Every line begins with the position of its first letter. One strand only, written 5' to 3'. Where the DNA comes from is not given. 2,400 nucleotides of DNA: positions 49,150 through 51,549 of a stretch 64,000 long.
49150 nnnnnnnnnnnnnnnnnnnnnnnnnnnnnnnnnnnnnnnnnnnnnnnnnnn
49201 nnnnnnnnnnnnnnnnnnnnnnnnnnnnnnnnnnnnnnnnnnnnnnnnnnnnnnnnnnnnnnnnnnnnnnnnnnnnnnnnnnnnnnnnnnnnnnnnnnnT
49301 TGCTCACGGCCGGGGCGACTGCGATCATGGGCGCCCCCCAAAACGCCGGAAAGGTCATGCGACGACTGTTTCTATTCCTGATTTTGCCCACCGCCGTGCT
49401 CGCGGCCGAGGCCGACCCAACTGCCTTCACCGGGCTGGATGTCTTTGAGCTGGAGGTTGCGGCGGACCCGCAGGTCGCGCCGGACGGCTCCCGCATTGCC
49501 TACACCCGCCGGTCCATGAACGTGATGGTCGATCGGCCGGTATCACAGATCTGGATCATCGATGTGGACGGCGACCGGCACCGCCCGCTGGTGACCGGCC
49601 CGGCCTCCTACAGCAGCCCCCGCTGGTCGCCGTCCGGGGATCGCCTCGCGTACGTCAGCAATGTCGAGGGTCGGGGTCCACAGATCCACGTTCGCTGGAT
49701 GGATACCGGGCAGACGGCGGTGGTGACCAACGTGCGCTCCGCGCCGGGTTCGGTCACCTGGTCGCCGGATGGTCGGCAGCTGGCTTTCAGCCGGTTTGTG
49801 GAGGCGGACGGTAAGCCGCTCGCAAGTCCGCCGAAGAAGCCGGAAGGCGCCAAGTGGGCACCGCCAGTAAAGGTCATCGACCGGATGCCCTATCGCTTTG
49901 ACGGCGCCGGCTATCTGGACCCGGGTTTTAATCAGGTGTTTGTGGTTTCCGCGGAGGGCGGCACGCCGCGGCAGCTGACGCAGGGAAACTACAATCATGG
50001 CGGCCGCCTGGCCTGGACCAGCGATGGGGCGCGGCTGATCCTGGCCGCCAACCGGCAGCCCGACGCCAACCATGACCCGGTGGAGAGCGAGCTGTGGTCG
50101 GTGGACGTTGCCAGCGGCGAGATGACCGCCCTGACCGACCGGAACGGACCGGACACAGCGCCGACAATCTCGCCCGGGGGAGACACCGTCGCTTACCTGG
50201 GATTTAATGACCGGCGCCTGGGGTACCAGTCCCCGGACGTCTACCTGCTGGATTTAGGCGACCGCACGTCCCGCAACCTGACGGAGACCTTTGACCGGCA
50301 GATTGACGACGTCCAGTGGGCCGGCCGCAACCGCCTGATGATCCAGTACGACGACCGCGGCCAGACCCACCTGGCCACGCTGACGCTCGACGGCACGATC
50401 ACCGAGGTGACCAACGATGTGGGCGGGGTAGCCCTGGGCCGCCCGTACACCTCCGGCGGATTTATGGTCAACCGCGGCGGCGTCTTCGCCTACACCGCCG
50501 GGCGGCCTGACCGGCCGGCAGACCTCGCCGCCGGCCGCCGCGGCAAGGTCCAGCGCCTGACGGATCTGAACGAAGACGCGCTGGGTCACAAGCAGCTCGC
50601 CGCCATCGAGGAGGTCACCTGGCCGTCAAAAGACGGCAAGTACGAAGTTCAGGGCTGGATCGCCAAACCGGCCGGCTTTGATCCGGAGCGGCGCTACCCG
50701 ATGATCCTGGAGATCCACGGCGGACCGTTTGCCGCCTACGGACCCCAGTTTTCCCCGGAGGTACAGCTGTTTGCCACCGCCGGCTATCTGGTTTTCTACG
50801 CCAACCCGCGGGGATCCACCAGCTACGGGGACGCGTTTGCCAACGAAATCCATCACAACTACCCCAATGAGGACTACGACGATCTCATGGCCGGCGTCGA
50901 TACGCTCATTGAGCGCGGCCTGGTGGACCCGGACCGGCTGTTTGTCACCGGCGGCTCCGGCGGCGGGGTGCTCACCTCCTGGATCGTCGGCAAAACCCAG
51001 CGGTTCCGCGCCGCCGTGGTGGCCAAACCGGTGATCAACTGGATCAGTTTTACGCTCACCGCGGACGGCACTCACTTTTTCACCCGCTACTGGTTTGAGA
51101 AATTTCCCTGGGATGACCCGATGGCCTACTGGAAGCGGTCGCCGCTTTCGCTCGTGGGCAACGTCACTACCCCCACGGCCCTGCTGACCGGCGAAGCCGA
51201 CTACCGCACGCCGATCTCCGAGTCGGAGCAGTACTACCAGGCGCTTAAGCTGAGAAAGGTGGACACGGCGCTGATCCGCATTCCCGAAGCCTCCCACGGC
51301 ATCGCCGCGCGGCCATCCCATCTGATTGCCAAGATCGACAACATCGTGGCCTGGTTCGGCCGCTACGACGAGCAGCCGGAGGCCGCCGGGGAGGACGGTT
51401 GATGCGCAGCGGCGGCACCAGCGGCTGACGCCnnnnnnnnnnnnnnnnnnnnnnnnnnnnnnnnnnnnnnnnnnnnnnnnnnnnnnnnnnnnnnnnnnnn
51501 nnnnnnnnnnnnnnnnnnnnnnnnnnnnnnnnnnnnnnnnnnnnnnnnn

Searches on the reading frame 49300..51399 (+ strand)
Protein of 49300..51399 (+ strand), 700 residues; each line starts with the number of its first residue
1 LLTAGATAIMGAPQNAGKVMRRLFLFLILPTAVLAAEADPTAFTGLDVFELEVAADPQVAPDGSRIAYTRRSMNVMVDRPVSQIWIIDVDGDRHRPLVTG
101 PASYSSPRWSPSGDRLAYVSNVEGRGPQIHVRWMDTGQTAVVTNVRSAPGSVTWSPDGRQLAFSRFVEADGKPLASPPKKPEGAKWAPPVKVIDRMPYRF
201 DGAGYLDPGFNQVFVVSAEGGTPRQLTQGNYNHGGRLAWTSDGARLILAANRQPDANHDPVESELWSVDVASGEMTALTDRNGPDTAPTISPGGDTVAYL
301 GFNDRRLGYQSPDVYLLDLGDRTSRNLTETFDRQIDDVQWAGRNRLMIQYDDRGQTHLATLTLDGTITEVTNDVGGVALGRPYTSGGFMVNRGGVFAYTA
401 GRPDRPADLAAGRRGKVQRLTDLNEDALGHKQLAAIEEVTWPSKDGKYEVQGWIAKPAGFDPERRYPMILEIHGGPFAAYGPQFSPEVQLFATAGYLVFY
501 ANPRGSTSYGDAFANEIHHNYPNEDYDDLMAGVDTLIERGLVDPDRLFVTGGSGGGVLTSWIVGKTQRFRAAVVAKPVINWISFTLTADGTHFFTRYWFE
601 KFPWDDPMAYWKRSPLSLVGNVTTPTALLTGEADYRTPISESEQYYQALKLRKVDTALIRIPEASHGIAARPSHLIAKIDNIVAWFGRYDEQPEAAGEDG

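Call 77: search_protein_families(library=ncbifam, proteins=[window:49300-51399:+], max_evalue=1e-10)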
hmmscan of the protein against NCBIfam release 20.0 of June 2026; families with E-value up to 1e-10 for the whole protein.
window:49300-51399:+ (700 aa): 4 families
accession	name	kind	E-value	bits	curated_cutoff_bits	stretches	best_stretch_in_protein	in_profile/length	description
NF053518.1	DipepPtdsDpp5Prph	equivalog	6.1e-62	210.1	900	1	232-689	195-653/655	dipeptidyl-peptidase Dpp5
NF033523.0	lasso_peptidase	equivalog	3.1e-28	98.9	400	1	400-687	343-634/638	Atxe2 family lasso peptide isopeptidase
TIGR02800.1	propeller_TolB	equivalog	1.1e-27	97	343.15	1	64-165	157-253/418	Tol-Pal system beta propeller repeat protein TolB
NF002183.0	PRK01029.1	equivalog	5e-14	52.2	405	0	104-165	283-345/429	Tol-Pal system protein TolB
